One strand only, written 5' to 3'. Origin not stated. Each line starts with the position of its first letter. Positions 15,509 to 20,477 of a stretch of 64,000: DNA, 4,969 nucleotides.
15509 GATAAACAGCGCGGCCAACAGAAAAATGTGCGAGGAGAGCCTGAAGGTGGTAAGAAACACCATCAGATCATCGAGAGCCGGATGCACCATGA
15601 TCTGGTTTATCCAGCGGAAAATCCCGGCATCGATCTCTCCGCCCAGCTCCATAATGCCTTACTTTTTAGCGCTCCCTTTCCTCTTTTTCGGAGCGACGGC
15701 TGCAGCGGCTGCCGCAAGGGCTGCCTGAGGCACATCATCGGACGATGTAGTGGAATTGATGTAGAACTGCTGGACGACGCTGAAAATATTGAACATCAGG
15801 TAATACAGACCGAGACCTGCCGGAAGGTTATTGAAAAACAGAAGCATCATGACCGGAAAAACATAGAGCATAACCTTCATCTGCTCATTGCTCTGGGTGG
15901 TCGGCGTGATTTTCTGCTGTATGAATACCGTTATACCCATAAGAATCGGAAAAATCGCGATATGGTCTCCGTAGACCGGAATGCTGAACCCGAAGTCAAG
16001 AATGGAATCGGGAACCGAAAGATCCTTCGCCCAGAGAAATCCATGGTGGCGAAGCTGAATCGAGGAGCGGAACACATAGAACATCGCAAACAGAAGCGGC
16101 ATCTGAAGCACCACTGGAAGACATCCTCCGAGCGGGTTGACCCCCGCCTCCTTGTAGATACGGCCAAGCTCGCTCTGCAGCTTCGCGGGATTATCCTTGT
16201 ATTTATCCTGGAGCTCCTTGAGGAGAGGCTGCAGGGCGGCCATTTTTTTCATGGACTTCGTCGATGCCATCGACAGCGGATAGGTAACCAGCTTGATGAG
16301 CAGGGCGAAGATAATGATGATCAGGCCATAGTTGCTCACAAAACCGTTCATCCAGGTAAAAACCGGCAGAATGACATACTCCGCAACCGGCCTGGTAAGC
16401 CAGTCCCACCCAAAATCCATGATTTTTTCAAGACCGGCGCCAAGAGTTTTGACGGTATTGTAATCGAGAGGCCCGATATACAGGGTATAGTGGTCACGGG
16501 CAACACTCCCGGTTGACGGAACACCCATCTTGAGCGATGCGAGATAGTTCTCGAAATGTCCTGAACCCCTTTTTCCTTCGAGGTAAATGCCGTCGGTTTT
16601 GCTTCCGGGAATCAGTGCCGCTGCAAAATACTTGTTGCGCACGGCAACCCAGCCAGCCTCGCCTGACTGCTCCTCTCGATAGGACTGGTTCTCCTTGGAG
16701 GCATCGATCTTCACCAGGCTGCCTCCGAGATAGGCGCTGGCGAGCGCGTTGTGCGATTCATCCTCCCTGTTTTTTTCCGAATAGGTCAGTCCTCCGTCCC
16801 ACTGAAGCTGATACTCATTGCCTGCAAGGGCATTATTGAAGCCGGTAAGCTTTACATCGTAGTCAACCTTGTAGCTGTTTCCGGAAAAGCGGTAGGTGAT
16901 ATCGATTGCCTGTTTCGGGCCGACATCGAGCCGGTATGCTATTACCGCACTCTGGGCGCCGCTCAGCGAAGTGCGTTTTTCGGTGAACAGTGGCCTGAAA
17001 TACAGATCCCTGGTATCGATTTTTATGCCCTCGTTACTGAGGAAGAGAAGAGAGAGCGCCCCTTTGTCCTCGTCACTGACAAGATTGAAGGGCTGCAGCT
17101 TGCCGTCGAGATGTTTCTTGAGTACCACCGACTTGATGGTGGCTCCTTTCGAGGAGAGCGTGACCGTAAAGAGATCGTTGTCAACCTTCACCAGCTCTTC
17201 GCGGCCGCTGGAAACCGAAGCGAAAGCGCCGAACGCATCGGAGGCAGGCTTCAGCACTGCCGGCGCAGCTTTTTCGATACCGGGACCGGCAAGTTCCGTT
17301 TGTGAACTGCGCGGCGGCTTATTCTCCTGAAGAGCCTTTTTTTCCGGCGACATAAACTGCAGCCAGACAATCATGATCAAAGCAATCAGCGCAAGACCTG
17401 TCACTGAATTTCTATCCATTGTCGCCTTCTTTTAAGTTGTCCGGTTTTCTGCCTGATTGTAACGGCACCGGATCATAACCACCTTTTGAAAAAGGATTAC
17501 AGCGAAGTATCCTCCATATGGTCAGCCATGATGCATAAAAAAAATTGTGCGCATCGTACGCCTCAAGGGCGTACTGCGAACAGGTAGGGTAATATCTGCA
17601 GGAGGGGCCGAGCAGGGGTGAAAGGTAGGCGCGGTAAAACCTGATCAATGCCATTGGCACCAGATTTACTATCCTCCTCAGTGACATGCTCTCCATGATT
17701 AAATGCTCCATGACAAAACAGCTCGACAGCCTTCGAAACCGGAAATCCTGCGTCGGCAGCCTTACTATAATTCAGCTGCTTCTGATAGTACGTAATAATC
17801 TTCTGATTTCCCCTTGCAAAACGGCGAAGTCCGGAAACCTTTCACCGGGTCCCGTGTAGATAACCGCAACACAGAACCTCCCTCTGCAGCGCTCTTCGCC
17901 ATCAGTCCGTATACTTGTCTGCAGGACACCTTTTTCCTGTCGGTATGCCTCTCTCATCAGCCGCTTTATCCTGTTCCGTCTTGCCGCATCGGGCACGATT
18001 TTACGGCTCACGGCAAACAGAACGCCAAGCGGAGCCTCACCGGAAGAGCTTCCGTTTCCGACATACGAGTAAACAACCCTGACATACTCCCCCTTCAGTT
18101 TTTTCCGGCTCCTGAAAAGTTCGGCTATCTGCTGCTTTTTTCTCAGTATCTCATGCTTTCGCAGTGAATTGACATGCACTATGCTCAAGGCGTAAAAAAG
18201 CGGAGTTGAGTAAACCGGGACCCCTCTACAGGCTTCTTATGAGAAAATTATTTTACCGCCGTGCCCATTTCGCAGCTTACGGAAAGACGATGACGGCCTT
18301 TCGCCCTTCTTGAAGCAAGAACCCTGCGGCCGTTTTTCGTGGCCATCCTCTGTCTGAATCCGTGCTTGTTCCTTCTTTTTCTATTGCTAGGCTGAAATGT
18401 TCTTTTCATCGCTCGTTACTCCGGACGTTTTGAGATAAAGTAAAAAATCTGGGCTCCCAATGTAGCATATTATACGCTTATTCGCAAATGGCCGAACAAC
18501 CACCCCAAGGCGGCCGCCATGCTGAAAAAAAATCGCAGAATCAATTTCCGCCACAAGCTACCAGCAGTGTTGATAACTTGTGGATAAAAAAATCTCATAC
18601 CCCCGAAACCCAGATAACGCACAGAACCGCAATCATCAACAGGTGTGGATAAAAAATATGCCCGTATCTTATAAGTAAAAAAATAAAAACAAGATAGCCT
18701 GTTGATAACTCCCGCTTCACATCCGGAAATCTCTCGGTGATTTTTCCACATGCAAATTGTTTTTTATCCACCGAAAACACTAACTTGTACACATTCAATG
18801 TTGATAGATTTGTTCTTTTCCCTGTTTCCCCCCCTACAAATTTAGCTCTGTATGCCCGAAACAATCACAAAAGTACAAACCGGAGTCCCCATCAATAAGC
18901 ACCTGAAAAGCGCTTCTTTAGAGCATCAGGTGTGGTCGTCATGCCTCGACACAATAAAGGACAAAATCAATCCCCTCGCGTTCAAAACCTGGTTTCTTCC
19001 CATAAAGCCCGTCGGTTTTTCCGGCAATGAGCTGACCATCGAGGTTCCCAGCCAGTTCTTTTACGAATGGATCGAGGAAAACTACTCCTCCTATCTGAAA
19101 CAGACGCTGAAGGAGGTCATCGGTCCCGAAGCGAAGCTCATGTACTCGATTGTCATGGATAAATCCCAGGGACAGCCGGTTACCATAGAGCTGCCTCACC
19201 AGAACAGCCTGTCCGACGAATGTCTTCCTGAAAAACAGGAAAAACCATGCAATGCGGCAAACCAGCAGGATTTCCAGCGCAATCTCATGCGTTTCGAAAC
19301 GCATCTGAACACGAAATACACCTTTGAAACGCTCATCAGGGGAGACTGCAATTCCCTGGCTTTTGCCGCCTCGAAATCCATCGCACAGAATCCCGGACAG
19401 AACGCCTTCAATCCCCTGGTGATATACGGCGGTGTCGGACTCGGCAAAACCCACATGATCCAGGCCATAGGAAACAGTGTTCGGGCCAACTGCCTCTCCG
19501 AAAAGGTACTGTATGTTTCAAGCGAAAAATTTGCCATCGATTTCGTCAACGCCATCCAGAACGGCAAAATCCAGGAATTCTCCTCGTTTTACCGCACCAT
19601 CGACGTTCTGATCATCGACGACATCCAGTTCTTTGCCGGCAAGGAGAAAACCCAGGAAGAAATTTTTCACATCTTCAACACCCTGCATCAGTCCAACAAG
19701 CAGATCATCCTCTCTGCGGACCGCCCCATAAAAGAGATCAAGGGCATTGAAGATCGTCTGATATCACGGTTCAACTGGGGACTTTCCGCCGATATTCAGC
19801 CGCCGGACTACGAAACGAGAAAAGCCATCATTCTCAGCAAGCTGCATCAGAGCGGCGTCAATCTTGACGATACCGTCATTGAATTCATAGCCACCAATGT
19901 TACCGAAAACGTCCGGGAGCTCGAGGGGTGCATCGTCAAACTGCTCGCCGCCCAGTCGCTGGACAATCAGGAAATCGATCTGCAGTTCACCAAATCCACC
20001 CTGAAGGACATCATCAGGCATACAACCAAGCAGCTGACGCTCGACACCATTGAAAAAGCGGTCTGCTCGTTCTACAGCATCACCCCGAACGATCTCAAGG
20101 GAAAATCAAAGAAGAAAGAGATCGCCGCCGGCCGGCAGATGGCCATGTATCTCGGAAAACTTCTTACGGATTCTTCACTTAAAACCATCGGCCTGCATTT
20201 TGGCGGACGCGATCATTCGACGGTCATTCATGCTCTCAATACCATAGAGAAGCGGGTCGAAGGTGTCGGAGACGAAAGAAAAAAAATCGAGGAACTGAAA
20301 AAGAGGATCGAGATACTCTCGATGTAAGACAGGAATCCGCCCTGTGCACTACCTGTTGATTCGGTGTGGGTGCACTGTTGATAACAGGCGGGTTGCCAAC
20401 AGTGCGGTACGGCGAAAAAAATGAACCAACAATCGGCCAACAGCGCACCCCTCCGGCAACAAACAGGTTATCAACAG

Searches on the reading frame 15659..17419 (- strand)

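Call 29: search_protein_families(library=pfam, proteins=[window:15659-17419:-], max_evalue=0.001)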
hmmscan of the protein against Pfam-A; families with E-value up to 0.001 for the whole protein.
window:15659-17419:- (586 aa): 2 families
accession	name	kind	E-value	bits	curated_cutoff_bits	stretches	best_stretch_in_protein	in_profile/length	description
PF02096.25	60KD_IMP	-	7.1e-58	195.6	35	1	364-555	1-162/163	60Kd inner membrane protein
PF14849.12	YidC_periplas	-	3e-41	142.7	24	1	77-346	2-281/283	YidC periplasmic domain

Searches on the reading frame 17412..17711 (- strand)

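Call 29: search_protein_families(library=pfam, proteins=[window:17412-17711:-], max_evalue=0.001)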
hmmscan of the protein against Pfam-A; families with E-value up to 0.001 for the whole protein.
window:17412-17711:- (99 aa): 1 family
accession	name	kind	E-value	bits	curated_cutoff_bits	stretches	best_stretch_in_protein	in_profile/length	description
PF01809.23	YidD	-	1.5e-30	105.2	27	1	20-82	5-67/67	Putative membrane protein insertion efficiency factor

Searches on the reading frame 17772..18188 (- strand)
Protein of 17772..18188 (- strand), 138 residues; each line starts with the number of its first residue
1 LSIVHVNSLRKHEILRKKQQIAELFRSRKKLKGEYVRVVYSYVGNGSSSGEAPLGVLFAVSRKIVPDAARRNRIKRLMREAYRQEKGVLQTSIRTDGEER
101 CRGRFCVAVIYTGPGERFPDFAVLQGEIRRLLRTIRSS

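Call 29: search_protein_families(library=pfam, proteins=[window:17772-18188:-], max_evalue=0.001)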
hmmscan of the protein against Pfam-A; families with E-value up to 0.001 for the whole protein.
window:17772-18188:- (138 aa): 1 family
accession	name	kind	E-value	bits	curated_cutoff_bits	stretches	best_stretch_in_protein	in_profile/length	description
PF00825.24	Ribonuclease_P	-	1.6e-14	54.3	22.3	1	9-133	1-106/109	Ribonuclease P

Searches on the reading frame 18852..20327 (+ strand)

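Call 29: search_protein_families(library=pfam, proteins=[window:18852-20327:+], max_evalue=0.001)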
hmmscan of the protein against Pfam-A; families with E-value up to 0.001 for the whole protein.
window:18852-20327:+ (491 aa): 7 families
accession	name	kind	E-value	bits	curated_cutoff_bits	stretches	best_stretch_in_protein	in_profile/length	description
PF00308.24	Bac_DnaA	-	6e-66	222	23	1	152-313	1-161/162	Bacterial DnaA ATPAse domain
PF08299.17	Bac_DnaA_C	-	8e-26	90.3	31.5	1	398-465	2-69/69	Bacterial dnaA protein helix-turn-helix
PF11638.13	DnaA_N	-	2.6e-18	65.9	24.6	1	26-87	2-64/65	DnaA N-terminal domain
PF01695.23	IstB_IS21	-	3.3e-09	37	24.1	1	189-295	95-198/238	IstB-like ATP binding protein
PF00004.35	AAA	-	6.4e-05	23.8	21.2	1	190-291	2-110/131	ATPase family associated with various cellular activities (AAA)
PF13401.12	AAA_22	-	0.00013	22.8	27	0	189-290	8-123/130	AAA domain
PF01637.24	ATPase_2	-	0.00074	19.8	33.2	0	183-292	17-119/225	ATPase domain predominantly from Archaea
